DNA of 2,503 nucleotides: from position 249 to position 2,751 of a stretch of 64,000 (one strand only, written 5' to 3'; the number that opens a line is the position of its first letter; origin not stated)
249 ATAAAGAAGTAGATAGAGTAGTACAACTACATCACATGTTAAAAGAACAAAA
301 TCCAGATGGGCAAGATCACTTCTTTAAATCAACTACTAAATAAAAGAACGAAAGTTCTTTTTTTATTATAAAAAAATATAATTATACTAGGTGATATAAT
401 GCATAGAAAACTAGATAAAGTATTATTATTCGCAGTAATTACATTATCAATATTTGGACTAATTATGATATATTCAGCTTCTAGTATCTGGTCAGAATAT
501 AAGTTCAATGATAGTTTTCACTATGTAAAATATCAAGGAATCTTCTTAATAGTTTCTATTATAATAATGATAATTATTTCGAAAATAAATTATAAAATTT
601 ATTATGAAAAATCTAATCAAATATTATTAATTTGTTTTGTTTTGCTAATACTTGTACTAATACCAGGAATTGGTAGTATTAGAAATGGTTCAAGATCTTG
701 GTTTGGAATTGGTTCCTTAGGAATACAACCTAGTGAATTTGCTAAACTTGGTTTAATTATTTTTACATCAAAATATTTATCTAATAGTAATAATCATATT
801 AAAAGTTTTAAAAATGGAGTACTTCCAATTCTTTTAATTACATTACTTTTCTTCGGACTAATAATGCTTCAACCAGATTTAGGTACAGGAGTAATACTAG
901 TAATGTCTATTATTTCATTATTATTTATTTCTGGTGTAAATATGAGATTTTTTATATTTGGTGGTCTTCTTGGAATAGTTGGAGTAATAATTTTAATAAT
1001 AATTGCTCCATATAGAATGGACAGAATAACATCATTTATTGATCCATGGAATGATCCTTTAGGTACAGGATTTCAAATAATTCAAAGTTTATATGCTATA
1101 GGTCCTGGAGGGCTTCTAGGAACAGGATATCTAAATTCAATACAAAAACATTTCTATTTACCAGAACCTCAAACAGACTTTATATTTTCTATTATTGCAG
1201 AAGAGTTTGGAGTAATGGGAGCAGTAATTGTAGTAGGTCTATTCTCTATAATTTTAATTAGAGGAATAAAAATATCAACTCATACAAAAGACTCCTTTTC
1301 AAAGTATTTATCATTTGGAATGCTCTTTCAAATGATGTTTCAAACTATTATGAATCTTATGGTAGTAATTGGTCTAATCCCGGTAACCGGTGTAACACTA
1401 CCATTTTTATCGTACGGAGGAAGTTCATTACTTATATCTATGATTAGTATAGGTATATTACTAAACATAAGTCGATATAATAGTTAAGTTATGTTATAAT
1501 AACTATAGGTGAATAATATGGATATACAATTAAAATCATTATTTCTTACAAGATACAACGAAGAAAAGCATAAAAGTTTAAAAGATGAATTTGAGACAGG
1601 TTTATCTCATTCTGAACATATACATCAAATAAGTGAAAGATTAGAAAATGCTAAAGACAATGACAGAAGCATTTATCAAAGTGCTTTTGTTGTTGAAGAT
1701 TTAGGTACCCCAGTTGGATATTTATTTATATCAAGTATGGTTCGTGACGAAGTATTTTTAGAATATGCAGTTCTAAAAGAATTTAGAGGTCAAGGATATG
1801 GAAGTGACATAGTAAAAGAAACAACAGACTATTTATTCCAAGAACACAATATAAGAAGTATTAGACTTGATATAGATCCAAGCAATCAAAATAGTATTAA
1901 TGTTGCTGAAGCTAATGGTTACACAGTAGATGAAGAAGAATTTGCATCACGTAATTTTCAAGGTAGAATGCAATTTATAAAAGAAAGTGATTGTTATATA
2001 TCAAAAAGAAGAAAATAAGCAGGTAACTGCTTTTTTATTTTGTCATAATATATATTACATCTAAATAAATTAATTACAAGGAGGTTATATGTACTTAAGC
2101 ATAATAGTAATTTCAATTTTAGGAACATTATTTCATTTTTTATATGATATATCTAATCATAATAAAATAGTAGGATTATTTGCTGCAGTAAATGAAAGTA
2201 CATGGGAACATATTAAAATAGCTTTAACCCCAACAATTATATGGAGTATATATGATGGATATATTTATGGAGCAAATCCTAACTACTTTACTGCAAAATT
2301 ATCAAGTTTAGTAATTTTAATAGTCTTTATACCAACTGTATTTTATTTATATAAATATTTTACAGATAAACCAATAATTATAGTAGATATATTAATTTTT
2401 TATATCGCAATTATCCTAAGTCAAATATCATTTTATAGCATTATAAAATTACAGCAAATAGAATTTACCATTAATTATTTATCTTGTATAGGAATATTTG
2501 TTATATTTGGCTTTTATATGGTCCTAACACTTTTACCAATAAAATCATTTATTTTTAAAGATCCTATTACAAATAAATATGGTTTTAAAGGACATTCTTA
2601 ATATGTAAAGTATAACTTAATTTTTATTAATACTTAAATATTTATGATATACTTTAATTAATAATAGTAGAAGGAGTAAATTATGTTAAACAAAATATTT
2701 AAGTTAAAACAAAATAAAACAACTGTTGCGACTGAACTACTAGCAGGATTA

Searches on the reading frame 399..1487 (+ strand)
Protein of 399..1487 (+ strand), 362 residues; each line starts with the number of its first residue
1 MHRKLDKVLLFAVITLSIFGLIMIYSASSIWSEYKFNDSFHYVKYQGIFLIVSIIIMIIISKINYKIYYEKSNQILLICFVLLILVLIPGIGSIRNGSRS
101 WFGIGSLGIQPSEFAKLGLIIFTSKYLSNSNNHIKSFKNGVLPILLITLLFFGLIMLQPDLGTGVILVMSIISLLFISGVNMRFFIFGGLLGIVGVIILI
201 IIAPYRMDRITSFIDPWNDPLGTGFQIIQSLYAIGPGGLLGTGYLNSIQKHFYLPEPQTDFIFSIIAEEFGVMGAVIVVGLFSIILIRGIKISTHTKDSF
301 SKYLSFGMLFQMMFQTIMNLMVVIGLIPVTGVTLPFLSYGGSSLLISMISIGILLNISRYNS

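Call 13: search_protein_families(library=pfam, proteins=[window:399-1487:+], max_evalue=0.00001)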
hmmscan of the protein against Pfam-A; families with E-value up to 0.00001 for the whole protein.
window:399-1487:+ (362 aa): 1 family
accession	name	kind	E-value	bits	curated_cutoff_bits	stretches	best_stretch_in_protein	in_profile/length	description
PF01098.24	FTSW_RODA_SPOVE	-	1.3e-114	383.4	26.4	1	9-361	3-354/356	Cell cycle protein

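Call 67: find_encoding_contigs(protein=window:399-1487:+, flank=10000, max_places=1)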
Protein window:399-1487:+ (362 aa): 10 contigs read that carry it; 1 place shown.
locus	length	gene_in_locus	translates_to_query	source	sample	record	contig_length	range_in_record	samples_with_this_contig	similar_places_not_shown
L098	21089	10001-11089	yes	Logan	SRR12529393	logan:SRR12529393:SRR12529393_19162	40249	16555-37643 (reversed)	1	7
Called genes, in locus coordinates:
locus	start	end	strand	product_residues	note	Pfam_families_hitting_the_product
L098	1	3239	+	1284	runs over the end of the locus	-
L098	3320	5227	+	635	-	PF03717:PBP_dimer, PF00905:Transpeptidase, PF03793:PASTA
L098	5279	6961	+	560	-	-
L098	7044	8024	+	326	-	PF10555:MraY_sig1 (weak), PF00953:Glycos_transf_4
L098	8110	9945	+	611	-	-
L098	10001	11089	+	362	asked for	PF01098:FTSW_RODA_SPOVE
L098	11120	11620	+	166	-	PF13302:Acetyltransf_3, PF13420:Acetyltransf_4 (weak), PF00583:Acetyltransf_1, PF13523:Acetyltransf_8 (faint), PF13508:Acetyltransf_7 (weak)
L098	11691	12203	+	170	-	PF20122:DUF6512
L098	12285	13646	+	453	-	PF00860:Xan_ur_permease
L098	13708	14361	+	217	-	PF00753:Lactamase_B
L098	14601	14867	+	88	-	-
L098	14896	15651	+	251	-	PF01546:Peptidase_M20, PF07687:M20_dimer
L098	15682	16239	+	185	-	-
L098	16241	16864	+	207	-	PF05013:FGase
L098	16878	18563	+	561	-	-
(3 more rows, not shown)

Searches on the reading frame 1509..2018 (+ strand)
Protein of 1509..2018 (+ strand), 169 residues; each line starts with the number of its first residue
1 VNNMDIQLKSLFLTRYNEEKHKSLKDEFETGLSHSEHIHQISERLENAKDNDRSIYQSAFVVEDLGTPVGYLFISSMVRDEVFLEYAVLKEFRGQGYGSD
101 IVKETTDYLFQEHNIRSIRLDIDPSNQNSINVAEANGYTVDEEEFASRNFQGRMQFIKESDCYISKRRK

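Call 55: search_protein_families(library=pfam, proteins=[window:1509-2018:+], max_evalue=0.05)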
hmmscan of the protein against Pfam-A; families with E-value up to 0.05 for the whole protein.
window:1509-2018:+ (169 aa): 8 families
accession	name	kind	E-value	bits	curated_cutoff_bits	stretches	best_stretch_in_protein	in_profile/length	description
PF13302.13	Acetyltransf_3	-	1e-12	49.4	25.4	1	37-138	37-137/138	Acetyltransferase (GNAT) domain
PF00583.31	Acetyltransf_1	-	1e-12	48.8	20.7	1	40-138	20-116/116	Acetyltransferase (GNAT) family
PF13508.13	Acetyltransf_7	-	4e-07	30.8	27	1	59-139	5-83/84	Acetyltransferase (GNAT) domain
PF13523.12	Acetyltransf_8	-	5.4e-06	26.5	27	1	90-142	89-141/145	Acetyltransferase (GNAT) domain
PF13420.13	Acetyltransf_4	-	1.7e-05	25.3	24.3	1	36-143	32-139/155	Acetyltransferase (GNAT) domain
PF13673.13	Acetyltransf_10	-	0.00013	22.3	23.6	1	57-148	31-117/128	Acetyltransferase (GNAT) domain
PF08445.16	FR47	-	0.00026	21.4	22.1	1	87-143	28-82/86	FR47-like protein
PF17013.11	Acetyltransf_15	-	0.043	13.7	35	0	75-125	65-120/210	Putative acetyl-transferase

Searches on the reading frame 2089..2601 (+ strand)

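Call 55: search_protein_families(library=pfam, proteins=[window:2089-2601:+], max_evalue=0.05)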
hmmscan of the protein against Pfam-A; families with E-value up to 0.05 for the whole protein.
window:2089-2601:+ (170 aa): 1 family
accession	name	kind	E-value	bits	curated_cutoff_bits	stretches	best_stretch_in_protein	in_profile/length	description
PF20122.4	DUF6512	-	2.1e-26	93.5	26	1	1-165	13-180/181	Family of unknown function (DUF6512)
